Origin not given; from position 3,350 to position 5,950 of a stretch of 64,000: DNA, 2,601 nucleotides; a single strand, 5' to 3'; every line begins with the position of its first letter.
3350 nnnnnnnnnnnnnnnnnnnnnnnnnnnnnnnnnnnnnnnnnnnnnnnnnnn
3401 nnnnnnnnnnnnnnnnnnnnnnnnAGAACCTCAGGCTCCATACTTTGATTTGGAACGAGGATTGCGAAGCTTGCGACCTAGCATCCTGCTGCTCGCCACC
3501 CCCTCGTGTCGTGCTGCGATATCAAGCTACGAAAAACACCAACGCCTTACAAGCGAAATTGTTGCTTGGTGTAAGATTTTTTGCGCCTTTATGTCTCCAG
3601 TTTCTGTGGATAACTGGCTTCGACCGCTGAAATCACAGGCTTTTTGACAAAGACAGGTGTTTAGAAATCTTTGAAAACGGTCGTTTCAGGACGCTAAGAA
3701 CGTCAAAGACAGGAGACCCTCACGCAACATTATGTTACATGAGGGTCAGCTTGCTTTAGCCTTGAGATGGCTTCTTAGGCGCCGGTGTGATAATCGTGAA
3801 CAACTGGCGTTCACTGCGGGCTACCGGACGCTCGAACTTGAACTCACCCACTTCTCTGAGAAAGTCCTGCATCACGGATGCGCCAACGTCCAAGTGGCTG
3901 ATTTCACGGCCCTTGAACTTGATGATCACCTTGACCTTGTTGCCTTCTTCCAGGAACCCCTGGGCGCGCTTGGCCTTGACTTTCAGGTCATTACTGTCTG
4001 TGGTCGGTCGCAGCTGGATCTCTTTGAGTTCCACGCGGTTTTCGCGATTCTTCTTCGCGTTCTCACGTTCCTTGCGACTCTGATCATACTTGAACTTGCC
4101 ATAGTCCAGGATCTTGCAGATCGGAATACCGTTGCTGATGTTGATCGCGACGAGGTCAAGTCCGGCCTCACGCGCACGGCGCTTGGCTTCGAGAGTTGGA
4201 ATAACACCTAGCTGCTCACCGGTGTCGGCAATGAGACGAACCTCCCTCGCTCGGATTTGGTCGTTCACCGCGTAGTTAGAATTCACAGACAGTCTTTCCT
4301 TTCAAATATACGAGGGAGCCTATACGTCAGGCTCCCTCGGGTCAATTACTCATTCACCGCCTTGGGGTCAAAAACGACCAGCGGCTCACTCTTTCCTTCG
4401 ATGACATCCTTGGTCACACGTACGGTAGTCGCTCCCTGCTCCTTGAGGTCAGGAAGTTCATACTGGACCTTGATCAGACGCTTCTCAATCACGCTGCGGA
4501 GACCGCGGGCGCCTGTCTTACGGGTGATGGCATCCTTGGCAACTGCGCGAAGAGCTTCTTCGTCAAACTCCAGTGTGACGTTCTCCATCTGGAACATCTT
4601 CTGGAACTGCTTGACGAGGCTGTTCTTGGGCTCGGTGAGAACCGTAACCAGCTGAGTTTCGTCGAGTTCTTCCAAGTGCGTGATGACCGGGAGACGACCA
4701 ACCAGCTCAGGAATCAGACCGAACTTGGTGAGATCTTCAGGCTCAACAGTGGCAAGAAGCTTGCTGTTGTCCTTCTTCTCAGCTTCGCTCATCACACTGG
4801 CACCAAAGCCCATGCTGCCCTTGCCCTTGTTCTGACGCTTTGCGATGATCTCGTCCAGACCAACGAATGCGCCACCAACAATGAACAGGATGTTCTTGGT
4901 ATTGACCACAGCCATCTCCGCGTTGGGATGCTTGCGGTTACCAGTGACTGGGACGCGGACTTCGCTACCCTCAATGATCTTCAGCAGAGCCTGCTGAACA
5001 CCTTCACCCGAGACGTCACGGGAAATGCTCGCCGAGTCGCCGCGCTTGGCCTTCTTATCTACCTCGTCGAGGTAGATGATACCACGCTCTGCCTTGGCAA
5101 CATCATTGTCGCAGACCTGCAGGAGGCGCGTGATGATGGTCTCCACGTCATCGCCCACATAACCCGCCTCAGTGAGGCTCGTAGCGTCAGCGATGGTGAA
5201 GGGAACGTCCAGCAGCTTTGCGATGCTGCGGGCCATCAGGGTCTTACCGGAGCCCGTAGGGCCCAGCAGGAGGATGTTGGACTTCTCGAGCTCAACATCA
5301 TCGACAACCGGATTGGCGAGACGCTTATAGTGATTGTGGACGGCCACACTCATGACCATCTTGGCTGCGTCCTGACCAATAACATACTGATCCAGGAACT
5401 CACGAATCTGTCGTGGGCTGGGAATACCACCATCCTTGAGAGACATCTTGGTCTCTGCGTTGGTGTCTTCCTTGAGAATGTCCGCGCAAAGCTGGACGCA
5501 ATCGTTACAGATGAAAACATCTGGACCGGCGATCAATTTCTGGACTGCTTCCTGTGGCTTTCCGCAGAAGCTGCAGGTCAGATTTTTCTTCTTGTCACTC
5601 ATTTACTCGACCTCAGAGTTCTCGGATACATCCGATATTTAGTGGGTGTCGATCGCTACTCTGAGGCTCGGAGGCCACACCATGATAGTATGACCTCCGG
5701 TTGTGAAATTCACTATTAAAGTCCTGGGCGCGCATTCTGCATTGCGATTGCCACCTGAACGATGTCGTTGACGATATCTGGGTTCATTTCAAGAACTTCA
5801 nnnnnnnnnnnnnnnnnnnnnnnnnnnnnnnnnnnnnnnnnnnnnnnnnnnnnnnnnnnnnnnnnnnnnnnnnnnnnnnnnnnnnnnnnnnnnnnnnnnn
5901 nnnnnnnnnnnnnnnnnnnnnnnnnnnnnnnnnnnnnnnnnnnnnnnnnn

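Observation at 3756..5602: IF-3 and ClpX encoded side by side on a phage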

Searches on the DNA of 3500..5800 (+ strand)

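Call 7: search_dna_similar(query=window:3500-5800:+, collection=phages, mode=near)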
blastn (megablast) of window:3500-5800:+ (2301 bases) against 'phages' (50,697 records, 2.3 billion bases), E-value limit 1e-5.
No match.
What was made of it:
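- Tried and rejected: Megablast of the locus against 50,697 phage records found no match (call 7).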
